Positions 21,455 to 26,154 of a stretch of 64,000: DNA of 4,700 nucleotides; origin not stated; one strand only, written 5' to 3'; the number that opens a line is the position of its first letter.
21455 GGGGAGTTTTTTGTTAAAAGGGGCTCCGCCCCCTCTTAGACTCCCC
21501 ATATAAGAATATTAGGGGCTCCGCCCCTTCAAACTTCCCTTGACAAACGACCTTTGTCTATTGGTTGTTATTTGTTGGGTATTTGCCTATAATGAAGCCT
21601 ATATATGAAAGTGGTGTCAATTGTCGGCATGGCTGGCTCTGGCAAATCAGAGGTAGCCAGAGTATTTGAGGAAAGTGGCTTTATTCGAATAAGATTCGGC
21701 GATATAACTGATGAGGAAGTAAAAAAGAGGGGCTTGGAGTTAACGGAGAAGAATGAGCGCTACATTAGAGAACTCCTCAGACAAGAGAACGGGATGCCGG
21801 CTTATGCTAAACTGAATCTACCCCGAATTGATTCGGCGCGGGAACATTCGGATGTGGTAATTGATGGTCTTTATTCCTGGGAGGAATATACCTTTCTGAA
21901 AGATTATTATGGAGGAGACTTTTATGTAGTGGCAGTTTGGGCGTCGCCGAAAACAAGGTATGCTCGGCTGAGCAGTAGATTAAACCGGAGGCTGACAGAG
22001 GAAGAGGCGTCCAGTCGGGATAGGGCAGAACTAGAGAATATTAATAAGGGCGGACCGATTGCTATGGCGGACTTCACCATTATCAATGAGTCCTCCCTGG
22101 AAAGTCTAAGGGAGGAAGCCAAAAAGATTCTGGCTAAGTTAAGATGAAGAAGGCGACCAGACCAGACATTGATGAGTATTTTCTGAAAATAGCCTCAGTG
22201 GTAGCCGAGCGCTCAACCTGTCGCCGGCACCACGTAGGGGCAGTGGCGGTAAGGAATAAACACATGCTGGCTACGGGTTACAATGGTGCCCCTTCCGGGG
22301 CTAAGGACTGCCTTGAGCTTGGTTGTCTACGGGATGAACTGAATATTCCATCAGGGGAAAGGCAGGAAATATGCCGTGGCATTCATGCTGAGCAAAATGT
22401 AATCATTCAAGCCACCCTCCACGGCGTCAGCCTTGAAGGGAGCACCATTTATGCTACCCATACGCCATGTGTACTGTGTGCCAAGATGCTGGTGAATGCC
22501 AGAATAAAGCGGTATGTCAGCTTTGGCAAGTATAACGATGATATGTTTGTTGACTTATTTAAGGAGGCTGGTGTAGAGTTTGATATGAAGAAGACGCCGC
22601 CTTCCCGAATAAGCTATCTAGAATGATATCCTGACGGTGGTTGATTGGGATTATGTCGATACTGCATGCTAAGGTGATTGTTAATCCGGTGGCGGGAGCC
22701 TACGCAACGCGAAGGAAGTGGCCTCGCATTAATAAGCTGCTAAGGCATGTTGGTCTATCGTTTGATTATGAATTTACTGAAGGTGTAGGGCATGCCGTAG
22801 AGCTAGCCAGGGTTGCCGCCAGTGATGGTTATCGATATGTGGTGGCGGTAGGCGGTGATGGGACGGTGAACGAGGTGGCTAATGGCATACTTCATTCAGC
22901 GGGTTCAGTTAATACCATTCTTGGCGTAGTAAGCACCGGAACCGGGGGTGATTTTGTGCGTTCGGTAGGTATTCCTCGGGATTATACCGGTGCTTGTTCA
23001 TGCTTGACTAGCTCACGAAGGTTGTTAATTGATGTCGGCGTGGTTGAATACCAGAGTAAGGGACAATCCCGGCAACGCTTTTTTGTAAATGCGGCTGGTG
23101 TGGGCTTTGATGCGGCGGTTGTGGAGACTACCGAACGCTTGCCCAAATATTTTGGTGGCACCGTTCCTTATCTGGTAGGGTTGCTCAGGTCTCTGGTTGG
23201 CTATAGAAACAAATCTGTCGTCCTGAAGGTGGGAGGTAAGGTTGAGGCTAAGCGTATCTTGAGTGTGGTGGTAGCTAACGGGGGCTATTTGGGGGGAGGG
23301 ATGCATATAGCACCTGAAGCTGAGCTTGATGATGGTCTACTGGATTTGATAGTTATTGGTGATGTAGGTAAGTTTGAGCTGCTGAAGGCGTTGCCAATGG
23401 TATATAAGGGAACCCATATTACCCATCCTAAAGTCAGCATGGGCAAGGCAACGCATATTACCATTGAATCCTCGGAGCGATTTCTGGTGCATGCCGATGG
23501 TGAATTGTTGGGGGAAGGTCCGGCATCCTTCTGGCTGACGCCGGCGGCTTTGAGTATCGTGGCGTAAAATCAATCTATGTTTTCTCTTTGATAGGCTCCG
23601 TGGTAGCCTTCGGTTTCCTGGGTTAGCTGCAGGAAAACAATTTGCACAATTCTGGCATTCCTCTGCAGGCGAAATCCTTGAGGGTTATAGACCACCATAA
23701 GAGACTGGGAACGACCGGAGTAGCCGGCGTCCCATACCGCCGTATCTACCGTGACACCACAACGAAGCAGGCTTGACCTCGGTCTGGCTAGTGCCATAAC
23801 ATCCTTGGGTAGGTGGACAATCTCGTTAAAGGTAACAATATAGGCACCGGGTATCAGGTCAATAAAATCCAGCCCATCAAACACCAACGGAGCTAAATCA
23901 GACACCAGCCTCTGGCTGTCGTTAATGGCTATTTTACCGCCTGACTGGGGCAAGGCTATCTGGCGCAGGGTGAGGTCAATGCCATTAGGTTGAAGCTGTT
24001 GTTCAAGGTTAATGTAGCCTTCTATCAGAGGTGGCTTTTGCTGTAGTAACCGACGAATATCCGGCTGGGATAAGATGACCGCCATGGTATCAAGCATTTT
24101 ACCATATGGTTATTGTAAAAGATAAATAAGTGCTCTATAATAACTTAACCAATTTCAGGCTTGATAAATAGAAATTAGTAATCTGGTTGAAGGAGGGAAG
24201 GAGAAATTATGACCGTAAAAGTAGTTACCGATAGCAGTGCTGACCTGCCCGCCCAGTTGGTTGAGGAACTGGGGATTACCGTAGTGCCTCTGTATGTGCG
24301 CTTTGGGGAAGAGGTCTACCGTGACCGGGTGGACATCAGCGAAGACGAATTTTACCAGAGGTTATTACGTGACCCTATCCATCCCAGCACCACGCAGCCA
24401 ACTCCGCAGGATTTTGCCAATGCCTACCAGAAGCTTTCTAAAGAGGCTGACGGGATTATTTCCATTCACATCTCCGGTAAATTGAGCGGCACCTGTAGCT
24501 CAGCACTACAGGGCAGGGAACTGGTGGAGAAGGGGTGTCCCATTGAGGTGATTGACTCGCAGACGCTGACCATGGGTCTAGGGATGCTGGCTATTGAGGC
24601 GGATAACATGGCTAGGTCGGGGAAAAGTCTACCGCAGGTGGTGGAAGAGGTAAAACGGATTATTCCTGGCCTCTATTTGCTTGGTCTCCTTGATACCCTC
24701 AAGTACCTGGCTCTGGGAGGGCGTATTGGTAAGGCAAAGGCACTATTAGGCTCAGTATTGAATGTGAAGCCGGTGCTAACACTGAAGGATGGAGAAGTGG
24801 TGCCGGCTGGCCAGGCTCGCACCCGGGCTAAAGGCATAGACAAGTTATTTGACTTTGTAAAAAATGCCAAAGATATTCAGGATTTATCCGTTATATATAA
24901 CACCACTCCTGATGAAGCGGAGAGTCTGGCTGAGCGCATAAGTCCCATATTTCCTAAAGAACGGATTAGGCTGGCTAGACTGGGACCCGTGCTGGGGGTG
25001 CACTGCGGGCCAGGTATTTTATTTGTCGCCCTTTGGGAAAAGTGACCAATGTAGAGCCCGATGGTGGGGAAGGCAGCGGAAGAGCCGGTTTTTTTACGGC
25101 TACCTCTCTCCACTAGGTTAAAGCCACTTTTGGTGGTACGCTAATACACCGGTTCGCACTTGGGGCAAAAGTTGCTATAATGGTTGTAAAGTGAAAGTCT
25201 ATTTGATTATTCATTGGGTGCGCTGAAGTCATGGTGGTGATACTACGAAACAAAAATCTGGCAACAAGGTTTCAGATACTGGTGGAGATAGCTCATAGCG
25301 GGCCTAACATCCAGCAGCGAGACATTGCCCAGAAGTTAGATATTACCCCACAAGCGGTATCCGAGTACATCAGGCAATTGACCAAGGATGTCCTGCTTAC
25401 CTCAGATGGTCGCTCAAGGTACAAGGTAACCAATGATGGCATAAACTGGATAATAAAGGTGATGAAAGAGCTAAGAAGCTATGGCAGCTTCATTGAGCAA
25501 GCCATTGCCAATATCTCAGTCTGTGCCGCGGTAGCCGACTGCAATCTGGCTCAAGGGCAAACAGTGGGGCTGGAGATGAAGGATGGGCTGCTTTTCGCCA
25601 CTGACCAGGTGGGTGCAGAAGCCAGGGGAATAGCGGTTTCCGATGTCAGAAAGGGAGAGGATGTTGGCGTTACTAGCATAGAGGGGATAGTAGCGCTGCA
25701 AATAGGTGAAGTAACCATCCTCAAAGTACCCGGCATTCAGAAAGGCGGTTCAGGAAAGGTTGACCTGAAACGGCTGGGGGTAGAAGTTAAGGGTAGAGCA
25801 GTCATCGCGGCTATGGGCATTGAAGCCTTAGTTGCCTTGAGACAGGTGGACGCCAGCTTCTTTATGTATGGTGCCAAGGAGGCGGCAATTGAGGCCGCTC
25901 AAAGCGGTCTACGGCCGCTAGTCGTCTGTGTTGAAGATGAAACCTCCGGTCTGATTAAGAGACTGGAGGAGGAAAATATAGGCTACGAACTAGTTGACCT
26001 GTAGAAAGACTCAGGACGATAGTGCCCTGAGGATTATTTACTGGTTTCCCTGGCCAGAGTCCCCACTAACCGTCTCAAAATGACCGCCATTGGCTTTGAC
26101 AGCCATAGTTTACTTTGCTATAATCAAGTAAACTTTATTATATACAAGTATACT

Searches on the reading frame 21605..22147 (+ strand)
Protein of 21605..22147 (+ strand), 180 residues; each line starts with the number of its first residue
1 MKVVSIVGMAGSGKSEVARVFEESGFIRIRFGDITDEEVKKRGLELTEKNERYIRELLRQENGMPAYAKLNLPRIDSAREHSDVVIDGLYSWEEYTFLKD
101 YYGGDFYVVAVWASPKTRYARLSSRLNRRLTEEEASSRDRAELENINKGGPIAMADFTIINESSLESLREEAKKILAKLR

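Call 46: search_protein_families(library=pfam, proteins=[window:21605-22147:+], max_evalue=0.00001)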
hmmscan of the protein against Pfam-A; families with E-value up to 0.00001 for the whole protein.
window:21605-22147:+ (180 aa): 3 families
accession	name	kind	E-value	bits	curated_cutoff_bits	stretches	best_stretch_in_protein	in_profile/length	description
PF13238.12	AAA_18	-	1.6e-14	54.9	29.4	1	5-130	2-116/128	AAA domain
PF13207.12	AAA_17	-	8e-09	36.3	27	1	7-125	1-122/136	AAA domain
PF01121.26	CoaE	-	5.5e-06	26.6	27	0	3-61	2-60/180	Dephospho-CoA kinase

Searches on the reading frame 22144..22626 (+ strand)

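Call 46: search_protein_families(library=pfam, proteins=[window:22144-22626:+], max_evalue=0.00001)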
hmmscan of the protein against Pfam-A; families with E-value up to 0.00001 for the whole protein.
window:22144-22626:+ (160 aa): 2 families
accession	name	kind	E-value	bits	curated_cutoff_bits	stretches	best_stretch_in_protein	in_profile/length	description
PF00383.29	dCMP_cyt_deam_1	-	1.7e-23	82.9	25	1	9-125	3-99/102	Cytidine and deoxycytidylate deaminase zinc-binding region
PF14437.12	MafB19-deam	-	2.7e-17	63.4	27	1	10-133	4-106/142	MafB19-like deaminase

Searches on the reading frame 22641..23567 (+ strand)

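Call 46: search_protein_families(library=pfam, proteins=[window:22641-23567:+], max_evalue=0.00001)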
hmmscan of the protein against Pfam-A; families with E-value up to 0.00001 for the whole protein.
window:22641-23567:+ (308 aa): 2 families
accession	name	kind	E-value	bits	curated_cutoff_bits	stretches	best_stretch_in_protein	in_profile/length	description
PF19279.4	YegS_C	-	1.9e-42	145.1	27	1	153-307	4-157/158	YegS C-terminal NAD kinase beta sandwich-like domain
PF00781.29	DAGK_cat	-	5.8e-29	100.7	23.6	1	9-134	1-124/125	Diacylglycerol kinase catalytic domain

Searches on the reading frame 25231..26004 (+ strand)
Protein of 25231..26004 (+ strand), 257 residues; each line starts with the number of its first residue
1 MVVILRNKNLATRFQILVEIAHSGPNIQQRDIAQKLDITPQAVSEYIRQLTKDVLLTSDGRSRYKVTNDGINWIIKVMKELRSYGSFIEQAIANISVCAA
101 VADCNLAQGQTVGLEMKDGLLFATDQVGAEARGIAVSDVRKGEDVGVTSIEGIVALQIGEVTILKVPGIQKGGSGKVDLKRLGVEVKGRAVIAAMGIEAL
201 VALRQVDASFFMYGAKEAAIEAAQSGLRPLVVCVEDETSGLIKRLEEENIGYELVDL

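Call 46: search_protein_families(library=pfam, proteins=[window:25231-26004:+], max_evalue=0.00001)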
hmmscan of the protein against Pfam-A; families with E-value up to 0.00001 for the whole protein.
window:25231-26004:+ (257 aa): 3 families
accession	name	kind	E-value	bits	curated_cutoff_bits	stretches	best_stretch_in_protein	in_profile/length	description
PF25211.1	DUF7839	-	2.8e-25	88.9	27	1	156-254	2-101/101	Domain of unknown function (DUF7839)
PF13412.12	HTH_24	-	4e-07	29.9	21.9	1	12-53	4-44/48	Winged helix-turn-helix DNA-binding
PF12802.13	MarR_2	-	2.3e-06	28.1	27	1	12-56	6-50/61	MarR family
